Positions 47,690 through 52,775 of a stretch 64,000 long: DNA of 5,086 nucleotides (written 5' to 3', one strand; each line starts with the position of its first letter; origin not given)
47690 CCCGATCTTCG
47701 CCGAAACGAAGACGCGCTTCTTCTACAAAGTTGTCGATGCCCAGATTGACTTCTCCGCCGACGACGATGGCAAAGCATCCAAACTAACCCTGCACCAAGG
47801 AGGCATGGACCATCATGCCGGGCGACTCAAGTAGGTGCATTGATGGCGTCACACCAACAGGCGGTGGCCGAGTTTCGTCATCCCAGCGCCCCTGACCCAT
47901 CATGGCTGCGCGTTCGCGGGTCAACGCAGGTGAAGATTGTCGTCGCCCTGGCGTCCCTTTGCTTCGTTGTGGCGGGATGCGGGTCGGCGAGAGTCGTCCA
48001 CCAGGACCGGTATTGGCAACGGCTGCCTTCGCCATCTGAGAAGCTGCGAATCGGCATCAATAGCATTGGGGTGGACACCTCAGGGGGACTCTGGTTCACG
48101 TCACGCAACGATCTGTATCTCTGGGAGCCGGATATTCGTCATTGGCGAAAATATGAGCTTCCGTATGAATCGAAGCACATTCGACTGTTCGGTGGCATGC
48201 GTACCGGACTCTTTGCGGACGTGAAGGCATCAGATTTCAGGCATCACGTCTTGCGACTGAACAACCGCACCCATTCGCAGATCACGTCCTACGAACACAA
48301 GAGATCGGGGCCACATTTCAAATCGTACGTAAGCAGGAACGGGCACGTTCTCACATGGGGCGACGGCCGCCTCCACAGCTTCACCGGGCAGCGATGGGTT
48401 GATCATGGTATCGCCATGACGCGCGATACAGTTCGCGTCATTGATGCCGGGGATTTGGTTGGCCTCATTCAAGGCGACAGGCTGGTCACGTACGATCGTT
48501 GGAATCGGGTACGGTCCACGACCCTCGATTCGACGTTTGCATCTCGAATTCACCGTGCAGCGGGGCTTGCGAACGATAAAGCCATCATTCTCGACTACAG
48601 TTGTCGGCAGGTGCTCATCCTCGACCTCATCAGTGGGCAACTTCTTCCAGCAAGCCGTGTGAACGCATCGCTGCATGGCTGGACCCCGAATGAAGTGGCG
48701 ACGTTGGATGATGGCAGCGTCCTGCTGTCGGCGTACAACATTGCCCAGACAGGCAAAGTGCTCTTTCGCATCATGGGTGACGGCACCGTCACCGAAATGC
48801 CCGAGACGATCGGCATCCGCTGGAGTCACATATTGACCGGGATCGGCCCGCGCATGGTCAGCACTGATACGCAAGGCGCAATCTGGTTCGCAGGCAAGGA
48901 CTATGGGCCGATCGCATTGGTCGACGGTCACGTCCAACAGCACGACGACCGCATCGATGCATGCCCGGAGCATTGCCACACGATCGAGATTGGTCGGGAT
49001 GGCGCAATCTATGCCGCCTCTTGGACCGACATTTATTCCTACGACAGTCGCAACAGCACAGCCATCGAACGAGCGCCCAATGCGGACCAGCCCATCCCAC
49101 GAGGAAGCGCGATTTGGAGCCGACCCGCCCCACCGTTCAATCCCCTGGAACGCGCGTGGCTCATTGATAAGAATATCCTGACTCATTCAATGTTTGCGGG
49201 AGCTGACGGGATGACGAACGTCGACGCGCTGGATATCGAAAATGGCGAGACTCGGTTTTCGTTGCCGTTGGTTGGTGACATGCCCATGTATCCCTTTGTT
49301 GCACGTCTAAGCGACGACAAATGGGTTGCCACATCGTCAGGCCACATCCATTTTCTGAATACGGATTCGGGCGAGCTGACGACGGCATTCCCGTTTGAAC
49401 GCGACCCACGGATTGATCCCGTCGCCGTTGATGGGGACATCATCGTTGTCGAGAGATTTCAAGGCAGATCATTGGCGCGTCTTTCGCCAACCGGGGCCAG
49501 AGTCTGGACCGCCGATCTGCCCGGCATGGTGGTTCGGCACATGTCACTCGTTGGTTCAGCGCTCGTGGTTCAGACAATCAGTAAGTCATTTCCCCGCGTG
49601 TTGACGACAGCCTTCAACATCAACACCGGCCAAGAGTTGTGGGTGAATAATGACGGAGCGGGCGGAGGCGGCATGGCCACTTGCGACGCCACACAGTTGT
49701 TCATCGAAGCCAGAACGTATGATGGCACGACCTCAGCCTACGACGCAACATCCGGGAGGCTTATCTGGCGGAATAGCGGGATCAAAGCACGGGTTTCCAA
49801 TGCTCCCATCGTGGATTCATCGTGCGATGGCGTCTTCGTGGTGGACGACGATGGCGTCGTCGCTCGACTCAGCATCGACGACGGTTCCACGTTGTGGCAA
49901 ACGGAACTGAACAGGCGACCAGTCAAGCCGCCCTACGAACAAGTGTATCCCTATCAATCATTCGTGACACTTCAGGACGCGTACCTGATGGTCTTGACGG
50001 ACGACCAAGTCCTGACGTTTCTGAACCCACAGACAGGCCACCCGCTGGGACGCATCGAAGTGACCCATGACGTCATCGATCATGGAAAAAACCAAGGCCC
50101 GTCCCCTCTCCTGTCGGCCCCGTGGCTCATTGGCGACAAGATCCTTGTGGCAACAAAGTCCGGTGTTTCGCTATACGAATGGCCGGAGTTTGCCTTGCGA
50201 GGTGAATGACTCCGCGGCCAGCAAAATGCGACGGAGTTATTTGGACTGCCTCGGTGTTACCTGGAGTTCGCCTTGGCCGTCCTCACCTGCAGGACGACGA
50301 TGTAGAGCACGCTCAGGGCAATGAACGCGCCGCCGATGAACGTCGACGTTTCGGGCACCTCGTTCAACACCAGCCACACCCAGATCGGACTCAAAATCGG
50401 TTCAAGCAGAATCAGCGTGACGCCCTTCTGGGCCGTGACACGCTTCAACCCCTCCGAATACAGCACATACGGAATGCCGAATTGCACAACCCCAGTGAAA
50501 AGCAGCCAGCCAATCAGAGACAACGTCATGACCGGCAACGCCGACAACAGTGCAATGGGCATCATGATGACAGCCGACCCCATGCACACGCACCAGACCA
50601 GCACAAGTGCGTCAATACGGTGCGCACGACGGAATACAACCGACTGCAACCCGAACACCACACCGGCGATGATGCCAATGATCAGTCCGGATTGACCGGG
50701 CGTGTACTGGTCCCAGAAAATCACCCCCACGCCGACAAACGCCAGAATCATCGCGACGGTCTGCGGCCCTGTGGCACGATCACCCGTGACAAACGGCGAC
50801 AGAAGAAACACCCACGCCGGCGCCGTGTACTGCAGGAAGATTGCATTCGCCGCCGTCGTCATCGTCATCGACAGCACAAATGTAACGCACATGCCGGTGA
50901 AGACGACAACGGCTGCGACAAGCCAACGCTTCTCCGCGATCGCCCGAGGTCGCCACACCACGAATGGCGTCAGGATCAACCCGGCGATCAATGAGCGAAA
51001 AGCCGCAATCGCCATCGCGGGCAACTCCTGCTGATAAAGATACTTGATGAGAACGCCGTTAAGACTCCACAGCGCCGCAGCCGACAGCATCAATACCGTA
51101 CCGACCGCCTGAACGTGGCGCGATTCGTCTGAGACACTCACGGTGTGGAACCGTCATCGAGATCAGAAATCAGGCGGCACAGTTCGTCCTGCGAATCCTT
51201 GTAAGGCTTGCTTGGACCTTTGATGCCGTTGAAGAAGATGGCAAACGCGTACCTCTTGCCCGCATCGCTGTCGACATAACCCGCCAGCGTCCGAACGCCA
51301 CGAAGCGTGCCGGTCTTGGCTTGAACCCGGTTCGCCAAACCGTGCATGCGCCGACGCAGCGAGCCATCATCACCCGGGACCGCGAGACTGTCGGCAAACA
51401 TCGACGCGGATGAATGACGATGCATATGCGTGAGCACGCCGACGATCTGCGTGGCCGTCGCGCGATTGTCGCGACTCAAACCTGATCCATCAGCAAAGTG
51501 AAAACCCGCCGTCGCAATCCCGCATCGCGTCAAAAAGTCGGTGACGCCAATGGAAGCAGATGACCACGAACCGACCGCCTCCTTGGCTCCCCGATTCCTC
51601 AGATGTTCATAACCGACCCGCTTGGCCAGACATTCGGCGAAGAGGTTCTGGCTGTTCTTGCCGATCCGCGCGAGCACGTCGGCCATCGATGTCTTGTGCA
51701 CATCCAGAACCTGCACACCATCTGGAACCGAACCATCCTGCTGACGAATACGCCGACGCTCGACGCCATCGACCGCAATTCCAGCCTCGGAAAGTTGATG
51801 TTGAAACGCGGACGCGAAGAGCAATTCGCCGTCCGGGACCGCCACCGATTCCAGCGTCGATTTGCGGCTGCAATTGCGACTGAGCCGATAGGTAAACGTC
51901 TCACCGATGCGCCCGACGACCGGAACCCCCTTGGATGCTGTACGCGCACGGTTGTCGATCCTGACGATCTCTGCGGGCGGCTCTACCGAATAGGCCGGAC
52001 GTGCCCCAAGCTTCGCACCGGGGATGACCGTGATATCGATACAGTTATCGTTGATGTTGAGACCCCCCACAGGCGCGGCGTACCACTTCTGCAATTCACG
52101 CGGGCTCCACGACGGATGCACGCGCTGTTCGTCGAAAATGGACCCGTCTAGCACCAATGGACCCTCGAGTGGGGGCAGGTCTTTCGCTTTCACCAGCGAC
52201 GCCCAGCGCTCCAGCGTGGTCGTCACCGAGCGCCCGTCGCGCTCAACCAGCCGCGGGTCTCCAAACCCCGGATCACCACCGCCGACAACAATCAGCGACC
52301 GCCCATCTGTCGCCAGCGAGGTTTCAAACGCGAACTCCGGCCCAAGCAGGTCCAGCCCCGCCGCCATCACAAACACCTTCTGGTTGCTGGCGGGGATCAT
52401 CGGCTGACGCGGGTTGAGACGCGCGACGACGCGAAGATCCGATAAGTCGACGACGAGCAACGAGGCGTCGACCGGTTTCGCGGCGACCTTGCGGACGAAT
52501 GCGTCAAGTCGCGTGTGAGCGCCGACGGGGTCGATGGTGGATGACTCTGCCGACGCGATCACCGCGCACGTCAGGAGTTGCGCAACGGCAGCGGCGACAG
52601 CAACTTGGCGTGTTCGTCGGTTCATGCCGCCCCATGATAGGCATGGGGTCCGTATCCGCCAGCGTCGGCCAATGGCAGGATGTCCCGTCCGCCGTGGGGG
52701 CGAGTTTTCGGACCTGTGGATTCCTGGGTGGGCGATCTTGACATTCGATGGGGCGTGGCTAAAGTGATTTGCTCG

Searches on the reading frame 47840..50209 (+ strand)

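Call 28: search_protein_families(library=pfam, proteins=[window:47840-50209:+])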
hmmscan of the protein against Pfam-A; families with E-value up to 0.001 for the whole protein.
window:47840-50209:+ (789 aa): 2 families
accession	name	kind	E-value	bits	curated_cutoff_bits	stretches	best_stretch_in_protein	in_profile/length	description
PF13360.13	PQQ_2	-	1.5e-21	77.6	27.6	2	590-744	6-149/233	Outer membrane protein assembly factor BamB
PF13570.13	Beta-prop_ACSF4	-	1.5e-13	51.3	133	2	591-692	75-175/329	Beta-alanine-activating enzyme, beta-propeller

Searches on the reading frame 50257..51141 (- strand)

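Call 28: search_protein_families(library=pfam, proteins=[window:50257-51141:-])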
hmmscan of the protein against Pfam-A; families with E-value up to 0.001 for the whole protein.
window:50257-51141:- (294 aa): 1 family
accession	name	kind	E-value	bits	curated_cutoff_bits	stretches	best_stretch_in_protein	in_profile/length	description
PF00892.27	EamA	-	1.6e-36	126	28.2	2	151-282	2-134/135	EamA-like transporter family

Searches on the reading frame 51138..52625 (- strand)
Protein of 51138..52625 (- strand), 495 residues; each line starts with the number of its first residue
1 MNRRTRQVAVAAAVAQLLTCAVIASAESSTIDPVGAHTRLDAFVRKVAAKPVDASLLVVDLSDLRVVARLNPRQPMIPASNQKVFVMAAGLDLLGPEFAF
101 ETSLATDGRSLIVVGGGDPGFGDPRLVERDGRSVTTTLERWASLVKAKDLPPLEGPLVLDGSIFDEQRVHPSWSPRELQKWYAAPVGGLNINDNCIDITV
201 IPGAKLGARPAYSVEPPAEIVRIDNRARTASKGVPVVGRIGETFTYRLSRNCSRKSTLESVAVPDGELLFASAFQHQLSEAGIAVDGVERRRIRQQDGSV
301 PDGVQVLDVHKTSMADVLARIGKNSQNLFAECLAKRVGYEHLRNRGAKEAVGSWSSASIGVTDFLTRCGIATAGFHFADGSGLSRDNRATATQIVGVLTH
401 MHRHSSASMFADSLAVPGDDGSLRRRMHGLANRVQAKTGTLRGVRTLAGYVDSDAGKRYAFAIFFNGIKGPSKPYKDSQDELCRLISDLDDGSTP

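Call 10: search_protein_families(library=pfam, proteins=[window:51138-52625:-])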
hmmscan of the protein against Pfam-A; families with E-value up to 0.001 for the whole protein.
window:51138-52625:- (495 aa): 2 families
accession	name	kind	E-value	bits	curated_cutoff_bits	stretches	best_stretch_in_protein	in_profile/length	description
PF02113.21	Peptidase_S13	-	6.5e-75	253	22.8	1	53-473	18-430/444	D-Ala-D-Ala carboxypeptidase 3 (S13) family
PF13354.11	Beta-lactamase2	-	1.9e-08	34.4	22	1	310-464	71-213/214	Beta-lactamase enzyme family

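Call 11: search_protein_families(library=ncbifam, proteins=[window:51138-52625:-])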
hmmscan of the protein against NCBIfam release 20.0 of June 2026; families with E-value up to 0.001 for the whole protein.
window:51138-52625:- (495 aa): 2 families
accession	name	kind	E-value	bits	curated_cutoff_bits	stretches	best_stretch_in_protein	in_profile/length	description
TIGR00666.1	PBP4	equivalog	5.1e-63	213.2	107.8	1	71-467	9-397/397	D-alanyl-D-alanine carboxypeptidase/D-alanyl-D-alanine endopeptidase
NF008322.0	PRK11113.1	equivalog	1.4e-44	152.4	527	1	52-477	34-457/477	serine-type D-Ala-D-Ala carboxypeptidase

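Call 57: find_homologous_proteins(query=window:51138-52625:-, max_evalue=1e-60)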
Query window:51138-52625:- (495 aa): 412 proteins with E <= 1e-60 among 8000 candidates; the best 120 are listed.
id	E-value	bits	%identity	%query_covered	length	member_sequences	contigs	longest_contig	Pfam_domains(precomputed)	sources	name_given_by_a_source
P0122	0.0e+0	1102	100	100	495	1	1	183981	PF13354.13,PF02113.21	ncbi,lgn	-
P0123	3.0e-224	763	69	99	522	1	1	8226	PF13354.13,PF02113.21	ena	-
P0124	1.1e-200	685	67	92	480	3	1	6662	PF13354.13,PF02113.21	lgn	-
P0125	2.3e-197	675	64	95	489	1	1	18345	PF13354.13,PF02113.21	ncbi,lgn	-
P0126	2.4e-143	496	49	96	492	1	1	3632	PF13354.13,PF02113.21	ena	-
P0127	4.6e-142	492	48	98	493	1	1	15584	PF13354.13,PF02113.21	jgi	jgi:serine-type D-Ala-D-Ala carboxypeptidase/endopeptidase (penicillin-binding protein 4)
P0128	2.2e-141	490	50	94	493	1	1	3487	PF13354.13,PF02113.21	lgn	-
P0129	8.7e-140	485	48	98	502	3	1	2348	PF13354.13,PF02113.21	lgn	-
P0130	2.9e-139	483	49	95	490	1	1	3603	PF13354.13,PF02113.21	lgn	-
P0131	4.5e-138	479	50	91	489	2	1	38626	PF13354.13,PF02113.21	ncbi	-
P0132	1.2e-136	474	49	91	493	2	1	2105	PF13354.13,PF02113.21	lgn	-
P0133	2.4e-135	470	46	98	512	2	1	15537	PF13354.13,PF02113.21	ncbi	ncbi:MAG: D-alanyl-D-alanine carboxypeptidase/D-alanyl-D-alanine-endopeptidase [Planctomycetota bact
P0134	2.7e-134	467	49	96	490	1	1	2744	PF13354.13,PF02113.21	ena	-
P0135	4.3e-134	466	48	96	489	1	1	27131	PF13354.13,PF02113.21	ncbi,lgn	-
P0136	1.9e-133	464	49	94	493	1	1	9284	PF13354.13,PF02113.21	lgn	-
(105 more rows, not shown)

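Call 58: find_encoding_contigs(protein=P0122, flank=10000, max_places=2)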
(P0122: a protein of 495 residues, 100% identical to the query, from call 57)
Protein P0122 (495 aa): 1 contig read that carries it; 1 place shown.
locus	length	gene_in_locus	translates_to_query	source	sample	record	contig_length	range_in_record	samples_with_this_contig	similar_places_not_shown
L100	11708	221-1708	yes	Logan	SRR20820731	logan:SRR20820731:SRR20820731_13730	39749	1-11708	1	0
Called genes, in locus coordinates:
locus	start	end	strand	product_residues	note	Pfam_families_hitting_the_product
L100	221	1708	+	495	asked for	PF02113:Peptidase_S13, PF13354:Beta-lactamase2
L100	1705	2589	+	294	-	PF00892:EamA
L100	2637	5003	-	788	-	PF13360:PQQ_2, PF13570:Beta-prop_ACSF4 (weak)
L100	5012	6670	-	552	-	PF00144:Beta-lactamase, PF11954:DUF3471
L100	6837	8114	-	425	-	PF07228:SpoIIE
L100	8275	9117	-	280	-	-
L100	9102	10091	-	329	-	-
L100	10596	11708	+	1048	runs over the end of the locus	PF00456:Transketolase_N, PF02779:Transket_pyr, PF02780:Transketolase_C, PF22613:Transketolase_C_1, PF00923:TAL_FSA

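Call 59: find_encoding_contigs(protein=P0125, flank=6000, max_places=1)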
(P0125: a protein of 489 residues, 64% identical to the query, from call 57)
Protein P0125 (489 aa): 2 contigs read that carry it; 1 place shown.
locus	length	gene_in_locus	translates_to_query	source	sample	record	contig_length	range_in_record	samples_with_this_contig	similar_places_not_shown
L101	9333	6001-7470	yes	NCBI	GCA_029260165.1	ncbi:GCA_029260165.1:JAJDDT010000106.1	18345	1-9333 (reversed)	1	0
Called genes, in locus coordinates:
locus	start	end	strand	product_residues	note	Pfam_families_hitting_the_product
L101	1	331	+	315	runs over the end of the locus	PF01066:CDP-OH_P_transf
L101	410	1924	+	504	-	PF00749:tRNA-synt_1c, PF19269:Anticodon_2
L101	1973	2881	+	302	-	PF00294:PfkB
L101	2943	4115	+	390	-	PF00154:RecA_N, PF08423:Rad51, PF27531:MT3502_N (weak), PF21096:RecA_C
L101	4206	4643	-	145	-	-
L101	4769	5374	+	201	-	PF00072:Response_reg, PF13560:HTH_31 (weak), PF01381:HTH_3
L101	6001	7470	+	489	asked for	PF02113:Peptidase_S13, PF13354:Beta-lactamase2 (faint)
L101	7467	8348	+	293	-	PF00892:EamA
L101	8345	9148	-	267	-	PF13517:FG-GAP_3 (faint), PF01839:FG-GAP (faint), PF07593:UnbV_ASPIC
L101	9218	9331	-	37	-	?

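Call 60: find_encoding_contigs(protein=P0123, flank=6000, max_places=1)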
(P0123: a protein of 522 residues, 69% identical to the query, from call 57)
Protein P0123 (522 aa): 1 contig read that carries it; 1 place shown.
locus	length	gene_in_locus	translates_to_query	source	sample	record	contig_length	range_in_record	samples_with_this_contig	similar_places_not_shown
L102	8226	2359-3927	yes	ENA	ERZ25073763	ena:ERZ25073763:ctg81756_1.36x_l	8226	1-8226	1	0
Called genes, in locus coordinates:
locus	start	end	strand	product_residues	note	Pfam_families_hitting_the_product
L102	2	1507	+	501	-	?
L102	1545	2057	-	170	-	-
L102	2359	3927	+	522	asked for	PF02113:Peptidase_S13, PF13354:Beta-lactamase2 (faint)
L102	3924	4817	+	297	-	PF00892:EamA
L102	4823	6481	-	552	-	PF00144:Beta-lactamase, PF11954:DUF3471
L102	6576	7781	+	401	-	-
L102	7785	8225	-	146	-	?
